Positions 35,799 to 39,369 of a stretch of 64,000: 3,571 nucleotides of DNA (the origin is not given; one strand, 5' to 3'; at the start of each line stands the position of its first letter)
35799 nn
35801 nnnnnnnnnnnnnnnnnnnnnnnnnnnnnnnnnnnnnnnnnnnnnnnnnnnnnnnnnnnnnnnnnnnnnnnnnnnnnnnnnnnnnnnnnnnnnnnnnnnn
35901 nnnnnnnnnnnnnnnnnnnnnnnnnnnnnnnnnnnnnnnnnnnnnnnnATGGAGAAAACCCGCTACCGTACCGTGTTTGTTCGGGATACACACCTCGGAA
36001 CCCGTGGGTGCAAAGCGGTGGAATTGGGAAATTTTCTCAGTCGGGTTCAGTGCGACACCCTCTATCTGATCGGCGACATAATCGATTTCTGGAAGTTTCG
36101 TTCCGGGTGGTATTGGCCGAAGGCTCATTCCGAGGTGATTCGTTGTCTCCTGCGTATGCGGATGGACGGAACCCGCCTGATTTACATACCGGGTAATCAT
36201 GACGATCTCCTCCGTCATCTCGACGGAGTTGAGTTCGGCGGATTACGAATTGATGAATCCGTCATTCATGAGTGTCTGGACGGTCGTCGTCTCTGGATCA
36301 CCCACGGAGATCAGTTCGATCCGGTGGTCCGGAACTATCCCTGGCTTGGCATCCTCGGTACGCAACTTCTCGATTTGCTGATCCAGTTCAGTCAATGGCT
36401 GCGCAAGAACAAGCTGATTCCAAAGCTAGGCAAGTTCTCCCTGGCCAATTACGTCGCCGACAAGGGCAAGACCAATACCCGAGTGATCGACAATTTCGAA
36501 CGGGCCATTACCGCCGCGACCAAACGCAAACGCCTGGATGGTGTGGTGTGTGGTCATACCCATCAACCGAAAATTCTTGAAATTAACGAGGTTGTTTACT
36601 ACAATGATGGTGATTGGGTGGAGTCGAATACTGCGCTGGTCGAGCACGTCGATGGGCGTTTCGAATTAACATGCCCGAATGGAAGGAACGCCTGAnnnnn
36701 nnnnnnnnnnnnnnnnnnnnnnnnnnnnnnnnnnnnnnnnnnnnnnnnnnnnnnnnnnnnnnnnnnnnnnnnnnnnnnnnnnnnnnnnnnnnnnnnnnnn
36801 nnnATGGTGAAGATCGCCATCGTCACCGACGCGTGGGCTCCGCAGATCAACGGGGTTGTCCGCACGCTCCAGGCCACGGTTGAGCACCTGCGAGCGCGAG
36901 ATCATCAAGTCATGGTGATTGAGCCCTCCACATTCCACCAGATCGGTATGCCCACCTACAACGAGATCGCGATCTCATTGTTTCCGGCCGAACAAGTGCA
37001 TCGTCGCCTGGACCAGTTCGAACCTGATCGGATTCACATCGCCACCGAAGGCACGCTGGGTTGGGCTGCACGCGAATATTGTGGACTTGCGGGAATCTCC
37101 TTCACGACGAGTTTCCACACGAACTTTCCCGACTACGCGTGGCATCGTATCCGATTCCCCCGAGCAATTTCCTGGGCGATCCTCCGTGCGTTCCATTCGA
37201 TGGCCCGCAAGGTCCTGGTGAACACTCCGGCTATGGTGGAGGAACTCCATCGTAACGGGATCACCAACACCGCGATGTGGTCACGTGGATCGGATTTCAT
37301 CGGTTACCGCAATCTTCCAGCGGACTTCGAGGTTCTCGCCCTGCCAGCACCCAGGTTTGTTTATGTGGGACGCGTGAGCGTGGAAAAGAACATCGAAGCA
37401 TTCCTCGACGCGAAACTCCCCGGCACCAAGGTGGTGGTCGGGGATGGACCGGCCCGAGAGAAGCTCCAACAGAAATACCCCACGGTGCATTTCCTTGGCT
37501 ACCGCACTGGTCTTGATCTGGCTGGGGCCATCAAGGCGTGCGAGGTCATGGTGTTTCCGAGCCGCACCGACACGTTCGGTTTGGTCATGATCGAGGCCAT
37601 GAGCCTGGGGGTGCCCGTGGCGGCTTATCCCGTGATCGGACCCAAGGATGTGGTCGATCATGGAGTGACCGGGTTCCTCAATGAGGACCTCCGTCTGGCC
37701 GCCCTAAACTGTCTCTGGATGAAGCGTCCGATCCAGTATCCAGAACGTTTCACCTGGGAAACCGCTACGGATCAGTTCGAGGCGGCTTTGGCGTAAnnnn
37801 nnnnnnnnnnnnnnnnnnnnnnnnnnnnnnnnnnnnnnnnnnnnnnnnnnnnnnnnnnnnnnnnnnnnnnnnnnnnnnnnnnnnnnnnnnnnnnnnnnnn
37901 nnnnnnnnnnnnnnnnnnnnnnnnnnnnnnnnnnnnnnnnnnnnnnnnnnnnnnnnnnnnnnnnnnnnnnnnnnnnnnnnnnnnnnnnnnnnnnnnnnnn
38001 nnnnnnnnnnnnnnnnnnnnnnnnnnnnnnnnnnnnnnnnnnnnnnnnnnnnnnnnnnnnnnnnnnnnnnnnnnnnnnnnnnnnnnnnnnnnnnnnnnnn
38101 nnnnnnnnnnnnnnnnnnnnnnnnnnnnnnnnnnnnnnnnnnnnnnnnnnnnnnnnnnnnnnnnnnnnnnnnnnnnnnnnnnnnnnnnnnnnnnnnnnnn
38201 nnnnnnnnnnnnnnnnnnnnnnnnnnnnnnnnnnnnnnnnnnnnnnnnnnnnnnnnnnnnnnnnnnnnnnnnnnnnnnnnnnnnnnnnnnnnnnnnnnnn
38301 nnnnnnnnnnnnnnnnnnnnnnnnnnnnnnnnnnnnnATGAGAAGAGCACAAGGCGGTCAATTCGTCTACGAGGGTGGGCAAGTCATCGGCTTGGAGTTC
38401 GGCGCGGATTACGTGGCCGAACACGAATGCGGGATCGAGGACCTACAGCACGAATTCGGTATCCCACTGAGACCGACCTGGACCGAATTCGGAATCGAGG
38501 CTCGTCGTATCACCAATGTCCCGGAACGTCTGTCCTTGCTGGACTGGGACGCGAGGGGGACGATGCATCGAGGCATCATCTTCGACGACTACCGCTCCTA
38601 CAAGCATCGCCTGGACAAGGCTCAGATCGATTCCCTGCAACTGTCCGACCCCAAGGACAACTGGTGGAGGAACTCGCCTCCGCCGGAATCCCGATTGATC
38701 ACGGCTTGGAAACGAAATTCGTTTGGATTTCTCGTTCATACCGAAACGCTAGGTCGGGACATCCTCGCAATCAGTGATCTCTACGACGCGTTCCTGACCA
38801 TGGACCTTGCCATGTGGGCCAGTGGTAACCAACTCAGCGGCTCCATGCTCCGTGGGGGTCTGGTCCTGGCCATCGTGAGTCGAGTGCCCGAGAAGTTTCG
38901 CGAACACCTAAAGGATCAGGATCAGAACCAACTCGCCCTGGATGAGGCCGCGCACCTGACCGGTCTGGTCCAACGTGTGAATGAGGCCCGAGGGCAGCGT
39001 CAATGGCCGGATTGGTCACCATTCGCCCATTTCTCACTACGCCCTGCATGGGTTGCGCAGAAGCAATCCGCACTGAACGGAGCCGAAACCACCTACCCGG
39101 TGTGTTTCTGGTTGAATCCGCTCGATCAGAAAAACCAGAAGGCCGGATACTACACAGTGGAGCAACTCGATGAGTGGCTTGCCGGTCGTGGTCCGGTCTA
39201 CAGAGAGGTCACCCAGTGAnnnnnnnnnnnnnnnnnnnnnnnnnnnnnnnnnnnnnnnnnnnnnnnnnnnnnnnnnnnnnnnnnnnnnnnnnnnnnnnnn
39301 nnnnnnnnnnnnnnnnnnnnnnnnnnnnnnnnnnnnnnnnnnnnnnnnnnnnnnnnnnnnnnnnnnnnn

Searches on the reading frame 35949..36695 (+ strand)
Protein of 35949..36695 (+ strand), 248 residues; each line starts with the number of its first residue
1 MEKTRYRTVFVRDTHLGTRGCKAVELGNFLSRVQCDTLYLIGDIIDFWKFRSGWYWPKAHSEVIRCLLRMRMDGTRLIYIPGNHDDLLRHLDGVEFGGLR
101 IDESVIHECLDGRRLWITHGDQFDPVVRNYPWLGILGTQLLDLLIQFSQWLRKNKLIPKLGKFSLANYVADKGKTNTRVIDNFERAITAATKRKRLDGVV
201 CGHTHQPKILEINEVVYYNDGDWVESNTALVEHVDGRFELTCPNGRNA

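Call 55: search_protein_families(library=pfam, proteins=[window:35949-36695:+], max_evalue=0.01)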
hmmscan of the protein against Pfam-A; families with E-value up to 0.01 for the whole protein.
window:35949-36695:+ (248 aa): 2 families
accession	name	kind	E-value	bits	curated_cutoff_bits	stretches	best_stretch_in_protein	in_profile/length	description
PF12850.12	Metallophos_2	-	6.2e-09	36.5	27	1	182-225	95-137/154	Calcineurin-like phosphoesterase superfamily domain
PF00149.33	Metallophos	-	8.4e-08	33.3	21.5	1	24-207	16-191/191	Calcineurin-like phosphoesterase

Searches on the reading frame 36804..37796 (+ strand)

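Call 10: search_protein_families(library=pfam, proteins=[window:36804-37796:+], max_evalue=0.01)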
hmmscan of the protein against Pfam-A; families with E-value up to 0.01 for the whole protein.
window:36804-37796:+ (330 aa): 5 families
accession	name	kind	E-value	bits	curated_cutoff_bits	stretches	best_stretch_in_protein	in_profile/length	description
PF13692.12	Glyco_trans_1_4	-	2.5e-22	80.1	27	1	183-294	2-125/142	Glycosyl transferases group 1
PF13439.12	Glyco_transf_4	-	3.3e-19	70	28.5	1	15-160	1-163/170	Glycosyltransferase Family 4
PF00534.26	Glycos_transf_1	-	1.1e-18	67.8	26.4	1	183-293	16-140/172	Glycosyl transferases group 1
PF13579.12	Glyco_trans_4_4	-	1.4e-09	38.9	29.7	1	17-155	2-149/158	Glycosyl transferase 4-like domain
PF20706.3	GT4-conflict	-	6.5e-06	25.8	26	1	238-272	274-308/385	Family 4 Glycosyltransferase in conflict systems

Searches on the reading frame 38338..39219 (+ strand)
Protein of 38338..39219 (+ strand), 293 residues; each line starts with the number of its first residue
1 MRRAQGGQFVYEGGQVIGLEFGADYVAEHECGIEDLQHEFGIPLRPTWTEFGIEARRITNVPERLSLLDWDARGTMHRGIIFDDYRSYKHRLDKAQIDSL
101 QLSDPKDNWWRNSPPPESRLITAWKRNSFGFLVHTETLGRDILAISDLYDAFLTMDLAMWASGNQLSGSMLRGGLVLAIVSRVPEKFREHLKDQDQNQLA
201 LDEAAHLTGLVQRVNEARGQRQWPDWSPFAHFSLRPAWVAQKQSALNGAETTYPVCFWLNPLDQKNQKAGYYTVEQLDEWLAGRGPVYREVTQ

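Call 10: search_protein_families(library=pfam, proteins=[window:38338-39219:+], max_evalue=0.01)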
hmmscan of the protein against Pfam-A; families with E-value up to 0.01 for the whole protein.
window:38338-39219:+ (293 aa): 0 families

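Call 28: find_related_loci(query=window:38338-39219:+, collection=viral_contigs, flank=10000)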
Query window:38338-39219:+ (293 aa) in viral_contigs; peptide patterns used: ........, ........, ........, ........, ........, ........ (x = any residue, [..] = any of these).
1 stretches matched a pattern, but none encodes a relative of the query by tblastn (E <= 1e-3).
